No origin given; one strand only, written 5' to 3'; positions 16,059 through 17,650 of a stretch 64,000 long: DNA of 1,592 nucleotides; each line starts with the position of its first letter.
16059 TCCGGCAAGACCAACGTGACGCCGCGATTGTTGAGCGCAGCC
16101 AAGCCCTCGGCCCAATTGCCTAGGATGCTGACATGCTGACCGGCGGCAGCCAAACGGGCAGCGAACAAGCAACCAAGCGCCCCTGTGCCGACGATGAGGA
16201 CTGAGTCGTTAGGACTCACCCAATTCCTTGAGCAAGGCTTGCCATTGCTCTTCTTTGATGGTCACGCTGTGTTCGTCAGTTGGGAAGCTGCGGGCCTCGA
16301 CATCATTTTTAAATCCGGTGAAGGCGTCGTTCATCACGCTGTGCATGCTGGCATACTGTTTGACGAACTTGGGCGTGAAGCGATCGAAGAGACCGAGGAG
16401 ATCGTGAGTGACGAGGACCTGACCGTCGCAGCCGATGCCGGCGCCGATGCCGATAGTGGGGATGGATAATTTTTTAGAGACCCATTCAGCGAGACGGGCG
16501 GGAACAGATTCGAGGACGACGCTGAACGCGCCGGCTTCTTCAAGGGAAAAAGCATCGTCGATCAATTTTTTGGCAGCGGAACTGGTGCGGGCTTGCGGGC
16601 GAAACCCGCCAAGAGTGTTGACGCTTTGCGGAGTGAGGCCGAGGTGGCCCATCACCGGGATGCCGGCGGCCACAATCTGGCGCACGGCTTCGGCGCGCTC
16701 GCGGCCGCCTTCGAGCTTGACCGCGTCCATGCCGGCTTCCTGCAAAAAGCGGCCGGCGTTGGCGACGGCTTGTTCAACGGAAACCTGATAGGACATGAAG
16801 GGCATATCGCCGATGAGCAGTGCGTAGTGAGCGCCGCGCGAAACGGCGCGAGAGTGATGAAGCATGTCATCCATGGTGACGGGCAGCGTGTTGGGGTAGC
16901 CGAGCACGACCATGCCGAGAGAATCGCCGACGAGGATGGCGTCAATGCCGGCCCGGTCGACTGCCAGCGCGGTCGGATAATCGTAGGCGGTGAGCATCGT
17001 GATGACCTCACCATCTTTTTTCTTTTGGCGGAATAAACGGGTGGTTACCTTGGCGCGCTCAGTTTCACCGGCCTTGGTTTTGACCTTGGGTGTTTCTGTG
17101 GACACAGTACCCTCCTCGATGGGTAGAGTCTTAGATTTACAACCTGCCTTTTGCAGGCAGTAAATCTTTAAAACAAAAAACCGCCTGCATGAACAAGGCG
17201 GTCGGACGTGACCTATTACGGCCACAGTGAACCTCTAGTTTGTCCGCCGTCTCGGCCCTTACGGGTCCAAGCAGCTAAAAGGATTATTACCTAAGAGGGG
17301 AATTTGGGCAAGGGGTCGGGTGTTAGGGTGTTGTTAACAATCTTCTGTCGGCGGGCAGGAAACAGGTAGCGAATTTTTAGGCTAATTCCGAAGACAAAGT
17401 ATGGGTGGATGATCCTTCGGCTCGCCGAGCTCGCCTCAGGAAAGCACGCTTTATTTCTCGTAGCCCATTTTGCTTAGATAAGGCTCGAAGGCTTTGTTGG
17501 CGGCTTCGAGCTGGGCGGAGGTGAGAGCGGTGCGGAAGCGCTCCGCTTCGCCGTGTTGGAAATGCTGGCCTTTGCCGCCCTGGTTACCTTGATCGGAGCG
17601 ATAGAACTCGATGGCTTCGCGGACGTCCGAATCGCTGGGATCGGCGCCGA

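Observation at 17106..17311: Riboswitch-like leader (multi-hairpin domain + intrinsic terminator) in front of the panB-panE-panC-coaX-coaBC operon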

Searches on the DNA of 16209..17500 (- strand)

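Call 4: search_rna_families(source=window, start=17000, end=17500, threshold=evalue, max_evalue=10, show_alignments=3)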
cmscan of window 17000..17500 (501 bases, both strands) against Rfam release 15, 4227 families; matches with E-value up to 10: 6.
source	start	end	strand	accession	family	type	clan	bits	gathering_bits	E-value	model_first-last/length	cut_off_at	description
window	17243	17310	-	RF01749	pan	Cis-reg;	-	25.6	36.2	0.03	1-92/92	no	pan motif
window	17126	17182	+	RF00468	HCV_SLVII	Cis-reg;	-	18.8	63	0.12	1-70/70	no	Hepatitis C virus stem-loop VII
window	17125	17207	+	RF02107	DLEU2_3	Gene; lncRNA;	-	17.1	60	5.6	1-76/76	no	Deleted in lymphocytic leukemia 2 conserved region 3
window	17120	17211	+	RF02150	MESTIT1_3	Gene; lncRNA;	-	14.3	60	1.6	1-99/99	no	MEST intronic transcript 1, antisense RNA conserved region 3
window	17221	17284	-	RF02974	Fibro-purF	Cis-reg;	-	14.1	60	2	1-75/75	no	Fibro-purF RNA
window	17249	17275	-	RF01346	CRISPR-DR36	Gene; CRISPR;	-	12.3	38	6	1-36/36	no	CRISPR RNA direct repeat element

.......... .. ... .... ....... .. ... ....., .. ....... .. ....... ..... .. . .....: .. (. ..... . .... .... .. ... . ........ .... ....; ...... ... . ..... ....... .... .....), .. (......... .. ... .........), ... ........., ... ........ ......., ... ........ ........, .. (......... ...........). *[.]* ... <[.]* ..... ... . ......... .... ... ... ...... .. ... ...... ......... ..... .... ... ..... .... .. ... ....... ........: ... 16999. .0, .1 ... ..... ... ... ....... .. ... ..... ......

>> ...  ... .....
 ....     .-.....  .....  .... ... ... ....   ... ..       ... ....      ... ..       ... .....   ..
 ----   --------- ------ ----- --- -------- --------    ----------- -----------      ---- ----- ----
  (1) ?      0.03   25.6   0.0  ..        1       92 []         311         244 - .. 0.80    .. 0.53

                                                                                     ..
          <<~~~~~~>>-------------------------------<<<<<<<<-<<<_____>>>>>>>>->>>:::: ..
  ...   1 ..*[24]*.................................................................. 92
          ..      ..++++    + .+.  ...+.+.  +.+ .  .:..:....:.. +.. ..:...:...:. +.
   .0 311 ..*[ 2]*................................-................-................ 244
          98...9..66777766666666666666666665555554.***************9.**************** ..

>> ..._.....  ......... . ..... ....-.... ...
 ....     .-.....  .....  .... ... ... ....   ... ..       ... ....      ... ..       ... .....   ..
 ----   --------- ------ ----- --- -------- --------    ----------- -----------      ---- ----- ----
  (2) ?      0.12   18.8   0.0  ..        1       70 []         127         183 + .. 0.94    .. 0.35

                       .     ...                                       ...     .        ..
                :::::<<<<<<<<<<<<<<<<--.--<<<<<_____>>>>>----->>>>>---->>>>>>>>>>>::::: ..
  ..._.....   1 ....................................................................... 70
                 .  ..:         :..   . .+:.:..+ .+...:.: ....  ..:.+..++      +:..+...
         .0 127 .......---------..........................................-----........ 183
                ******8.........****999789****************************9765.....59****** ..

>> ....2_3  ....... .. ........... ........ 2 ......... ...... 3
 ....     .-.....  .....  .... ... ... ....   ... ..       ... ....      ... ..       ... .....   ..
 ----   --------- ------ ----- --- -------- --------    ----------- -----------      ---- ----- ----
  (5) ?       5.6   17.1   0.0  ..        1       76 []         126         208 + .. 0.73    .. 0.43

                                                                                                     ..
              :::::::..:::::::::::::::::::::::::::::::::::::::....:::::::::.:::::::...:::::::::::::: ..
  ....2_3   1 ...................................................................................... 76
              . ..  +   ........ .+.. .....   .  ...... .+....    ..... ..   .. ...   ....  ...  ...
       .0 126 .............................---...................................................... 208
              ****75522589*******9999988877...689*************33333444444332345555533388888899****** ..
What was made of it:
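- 17246..17275 (-): pan-1, the 5'-terminal pan-type hairpin: G CUG CUUGG [A17266] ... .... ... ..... [A17250] CGG C. Rfam pan 25.6 bits (call 4).
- Geometry and family match: the Rfam pan model hits pan-1 (call 4).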

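Call 17: search_rna_families(sources=[L001, L002, L003, L004, L005, L006, L007, L008, L009, L010, L011, L012, L013, L014, L015, L016, L017, L018, L020, L021], threshold=gathering, show_alignments=3)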
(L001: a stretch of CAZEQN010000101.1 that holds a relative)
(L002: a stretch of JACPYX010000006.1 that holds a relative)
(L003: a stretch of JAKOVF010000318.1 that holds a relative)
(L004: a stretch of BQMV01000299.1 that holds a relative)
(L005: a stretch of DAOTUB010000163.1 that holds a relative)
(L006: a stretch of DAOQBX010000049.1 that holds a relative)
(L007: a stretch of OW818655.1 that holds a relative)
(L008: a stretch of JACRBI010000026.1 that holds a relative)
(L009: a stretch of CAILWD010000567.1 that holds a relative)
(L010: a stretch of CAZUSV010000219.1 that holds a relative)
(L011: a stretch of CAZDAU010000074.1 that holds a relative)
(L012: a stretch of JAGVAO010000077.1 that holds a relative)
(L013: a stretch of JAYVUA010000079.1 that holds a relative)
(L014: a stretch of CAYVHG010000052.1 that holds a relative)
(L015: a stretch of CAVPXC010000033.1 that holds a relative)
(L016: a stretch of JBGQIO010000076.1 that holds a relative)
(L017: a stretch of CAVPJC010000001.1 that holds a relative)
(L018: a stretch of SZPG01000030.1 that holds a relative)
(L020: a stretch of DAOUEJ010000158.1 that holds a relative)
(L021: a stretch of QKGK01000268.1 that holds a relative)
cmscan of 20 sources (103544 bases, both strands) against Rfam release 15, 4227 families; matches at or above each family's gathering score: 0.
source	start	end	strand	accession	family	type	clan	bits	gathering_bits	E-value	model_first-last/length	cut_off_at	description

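Call 32: build_rna_model(alignment_id=A1, structure=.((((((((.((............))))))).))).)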
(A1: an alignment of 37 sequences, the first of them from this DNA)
Model R1 built from alignment A1 (37 sequences, 36 columns); structure: as given.
model positions 31; base pairs 10; branch points 0; effective number of sequences 37; information 0.934 bits per position. Calibrated on 0.2 Mb of random sequence (short: E-values are rough).
structure used (alignment columns):
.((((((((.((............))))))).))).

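Call 36: search_with_rna_model(model_id=R1, source=window, max_evalue=10, show_alignments=3)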
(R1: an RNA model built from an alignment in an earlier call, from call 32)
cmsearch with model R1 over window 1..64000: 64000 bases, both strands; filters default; matches with E-value up to 10: 2.
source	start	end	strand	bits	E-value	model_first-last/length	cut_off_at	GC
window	17246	17275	-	28.8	0.00027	1-31/31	no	0.7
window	17622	17648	+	11.7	2.6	1-31/31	no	0.7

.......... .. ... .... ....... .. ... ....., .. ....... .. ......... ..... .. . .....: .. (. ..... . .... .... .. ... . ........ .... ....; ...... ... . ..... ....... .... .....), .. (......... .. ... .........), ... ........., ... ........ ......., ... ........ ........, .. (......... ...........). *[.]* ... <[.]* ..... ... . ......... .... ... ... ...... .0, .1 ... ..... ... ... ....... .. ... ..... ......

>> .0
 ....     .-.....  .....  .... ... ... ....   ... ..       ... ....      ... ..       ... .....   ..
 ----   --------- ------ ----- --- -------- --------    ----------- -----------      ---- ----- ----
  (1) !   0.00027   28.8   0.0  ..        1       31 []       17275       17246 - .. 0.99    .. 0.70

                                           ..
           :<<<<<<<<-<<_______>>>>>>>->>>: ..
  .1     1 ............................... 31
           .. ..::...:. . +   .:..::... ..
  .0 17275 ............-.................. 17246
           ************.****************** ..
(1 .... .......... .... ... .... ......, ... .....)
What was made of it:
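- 17246..17275 (-): Own model R1 scores 28.8 bits and it is the only good hit in 64 kb (call 36).
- Tried and rejected: The pan-1 model R1 does not detect pan-R (call 36).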

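Call 40: search_rna_families(sources=[L008, L028, L030, L034, L035, L011, L027, L014, L005, L020, L015, L033], threshold=evalue, max_evalue=10, show_alignments=4)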
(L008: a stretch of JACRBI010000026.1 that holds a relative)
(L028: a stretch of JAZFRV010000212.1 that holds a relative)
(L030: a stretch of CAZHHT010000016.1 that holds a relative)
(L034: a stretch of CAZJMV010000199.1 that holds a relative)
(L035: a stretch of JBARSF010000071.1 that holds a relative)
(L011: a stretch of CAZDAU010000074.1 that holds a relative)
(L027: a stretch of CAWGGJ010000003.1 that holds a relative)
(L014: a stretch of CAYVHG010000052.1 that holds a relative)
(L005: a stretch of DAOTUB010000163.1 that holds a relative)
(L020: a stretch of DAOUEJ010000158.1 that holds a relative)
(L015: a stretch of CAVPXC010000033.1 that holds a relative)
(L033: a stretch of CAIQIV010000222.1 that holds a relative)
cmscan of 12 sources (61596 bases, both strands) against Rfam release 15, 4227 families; matches with E-value up to 10: 30.
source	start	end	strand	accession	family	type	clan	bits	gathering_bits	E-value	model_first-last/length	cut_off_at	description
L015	2127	2250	+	RF04069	MIR6135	Gene; miRNA;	-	42.1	99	0.00048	1-122/122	no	MIR6135 microRNA precursor family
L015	4437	4520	-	RF03964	mir-H1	Gene; miRNA;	-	40.2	97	0.0035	1-85/85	no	mir-H1 microRNA precursor family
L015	4437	4520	+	RF03964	mir-H1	Gene; miRNA;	-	37.6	97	0.014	1-85/85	no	mir-H1 microRNA precursor family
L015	4442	4515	+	RF03581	mir-4878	Gene; miRNA;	-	34.9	100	0.0018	1-73/73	no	mir-4878 microRNA precursor family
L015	4440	4517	-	RF00707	mir-197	Gene; miRNA;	-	33.8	74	0.051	1-75/75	no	mir-197 microRNA precursor family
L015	2156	2246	-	RF03771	mir-341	Gene; miRNA;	-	33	90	0.0028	1-96/96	no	mir-341 microRNA precursor family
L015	4440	4517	+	RF00707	mir-197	Gene; miRNA;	-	33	74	0.08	1-75/75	no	mir-197 microRNA precursor family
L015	4428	4522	-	RF04119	MIR1858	Gene; miRNA;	-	32.7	137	0.11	46-158/197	no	MIR1858 microRNA precursor family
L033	2314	2381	+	RF01749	pan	Cis-reg;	-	31.9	36.2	0.14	1-92/92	no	pan motif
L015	4423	4526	-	RF04164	MIR1507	Gene; miRNA;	-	31.8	73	0.0021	1-107/107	no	MIR1507 microRNA precursor family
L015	4439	4517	-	RF03778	mir-483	Gene; miRNA;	-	31.5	60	0.082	1-75/75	no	mir-483 microRNA precursor family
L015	4440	4518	+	RF03778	mir-483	Gene; miRNA;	-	30.2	60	0.17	1-75/75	no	mir-483 microRNA precursor family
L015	2166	2236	+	RF03894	mir-5736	Gene; miRNA;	-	30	90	0.083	1-80/80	no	mir-5736 microRNA precursor family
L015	4437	4520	-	RF00942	mir-1224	Gene; miRNA;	-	29.8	105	0.24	1-86/86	no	mir-1224 microRNA precursor family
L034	2422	2511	+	RF01749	pan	Cis-reg;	-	29.7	36.2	0.42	1-92/92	no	pan motif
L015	4442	4515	+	RF00942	mir-1224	Gene; miRNA;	-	28.8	105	0.44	1-86/86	no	mir-1224 microRNA precursor family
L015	4428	4520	-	RF03206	mir-3102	Gene; miRNA;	-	27.9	61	1.2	1-104/104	no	mir-3102 microRNA precursor family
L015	2167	2235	+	RF03244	mir-4798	Gene; miRNA;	-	27.7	75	0.21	1-75/75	no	mir-4798 microRNA precursor family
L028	1147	1222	+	RF01749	pan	Cis-reg;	-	27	36.2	1.7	1-92/92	no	pan motif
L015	4439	4519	-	RF03433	mir-2576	Gene; miRNA;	-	26.9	83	5.9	1-120/120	no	mir-2576 microRNA precursor family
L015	4437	4517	-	RF03924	mir-1228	Gene; miRNA;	-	25.9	88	5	1-73/73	no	mir-1228 microRNA precursor family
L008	5366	5410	+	RF00904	mir-392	Gene; miRNA;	-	25.7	62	1.2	1-75/75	no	mir-392 microRNA precursor family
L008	1677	1757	-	RF02226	sX7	Gene; sRNA;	-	24.7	55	1.3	1-95/95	no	Xanthomonas sRNA sX7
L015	4428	4515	-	RF00762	mir-412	Gene; miRNA;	-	24.6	78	5.5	1-87/87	no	mir-412 microRNA precursor family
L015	4429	4514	-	RF03261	mir-1759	Gene; miRNA;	-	23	58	7.2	1-75/75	no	mir-1759 microRNA precursor family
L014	2499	2534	-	RF01276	sR53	Gene; snRNA; snoRNA; CD-box;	-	21.3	49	1.2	1-60/60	no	Small nucleolar RNA sR53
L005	1350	1384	-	RF01340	CRISPR-DR29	Gene; CRISPR;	-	21.1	39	7.1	1-37/37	no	CRISPR RNA direct repeat element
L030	4886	4998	+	RF02158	NPPA-AS1_3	Gene; lncRNA;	-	20.7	55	2.2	1-108/108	no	NPPA antisense RNA 1 conserved region 3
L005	2860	2975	-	RF02175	SMAD5-AS1_3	Gene; lncRNA;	-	19.6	60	5.2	1-125/125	no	SMAD5 antisense RNA 1 conserved region 3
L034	3769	3899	+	RF03077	RT-2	Gene; sRNA;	-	18.7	40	3.7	1-222/222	no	RT-2 RNA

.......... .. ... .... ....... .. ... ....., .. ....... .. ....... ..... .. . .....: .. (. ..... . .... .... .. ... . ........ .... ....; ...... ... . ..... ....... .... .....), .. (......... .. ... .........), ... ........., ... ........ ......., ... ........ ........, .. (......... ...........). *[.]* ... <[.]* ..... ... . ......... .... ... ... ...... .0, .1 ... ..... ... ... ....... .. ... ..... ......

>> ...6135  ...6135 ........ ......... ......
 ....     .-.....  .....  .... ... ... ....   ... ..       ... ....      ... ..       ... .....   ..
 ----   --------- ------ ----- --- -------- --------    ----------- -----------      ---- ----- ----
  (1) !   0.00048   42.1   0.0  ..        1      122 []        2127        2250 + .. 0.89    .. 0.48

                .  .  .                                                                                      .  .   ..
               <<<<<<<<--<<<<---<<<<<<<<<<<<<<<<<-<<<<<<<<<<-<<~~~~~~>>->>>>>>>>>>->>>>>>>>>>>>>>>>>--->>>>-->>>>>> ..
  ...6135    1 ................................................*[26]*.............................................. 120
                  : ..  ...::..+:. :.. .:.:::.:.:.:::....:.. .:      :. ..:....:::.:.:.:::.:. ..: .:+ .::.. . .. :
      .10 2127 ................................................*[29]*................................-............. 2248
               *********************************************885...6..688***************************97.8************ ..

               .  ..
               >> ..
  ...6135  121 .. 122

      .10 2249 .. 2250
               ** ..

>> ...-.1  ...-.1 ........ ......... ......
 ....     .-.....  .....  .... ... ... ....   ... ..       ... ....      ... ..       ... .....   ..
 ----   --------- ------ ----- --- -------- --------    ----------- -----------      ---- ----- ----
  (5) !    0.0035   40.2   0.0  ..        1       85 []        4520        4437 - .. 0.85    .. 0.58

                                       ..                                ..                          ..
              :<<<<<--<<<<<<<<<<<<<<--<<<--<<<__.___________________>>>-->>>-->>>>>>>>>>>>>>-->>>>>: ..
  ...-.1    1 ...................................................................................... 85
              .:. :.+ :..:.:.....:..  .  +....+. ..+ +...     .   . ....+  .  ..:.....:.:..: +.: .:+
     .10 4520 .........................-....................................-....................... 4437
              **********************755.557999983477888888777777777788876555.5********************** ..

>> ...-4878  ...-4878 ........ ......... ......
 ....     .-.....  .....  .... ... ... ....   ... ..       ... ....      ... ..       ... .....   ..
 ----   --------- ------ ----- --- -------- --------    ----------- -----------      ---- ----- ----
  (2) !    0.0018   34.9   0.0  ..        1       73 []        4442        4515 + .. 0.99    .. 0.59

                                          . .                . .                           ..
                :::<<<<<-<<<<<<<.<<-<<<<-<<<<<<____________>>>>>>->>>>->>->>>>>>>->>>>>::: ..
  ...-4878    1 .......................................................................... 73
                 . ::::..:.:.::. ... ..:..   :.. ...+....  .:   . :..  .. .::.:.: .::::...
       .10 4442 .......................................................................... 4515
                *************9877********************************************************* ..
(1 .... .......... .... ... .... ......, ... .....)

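Call 47: build_rna_model(alignment_id=A3, structure=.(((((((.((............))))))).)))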
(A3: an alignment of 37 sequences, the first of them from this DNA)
Model R2 built from alignment A3 (37 sequences, 33 columns); structure: as given.
model positions 27; base pairs 9; branch points 0; effective number of sequences 37; information 1.225 bits per position. Calibrated on 0.2 Mb of random sequence (short: E-values are rough).
structure used (alignment columns):
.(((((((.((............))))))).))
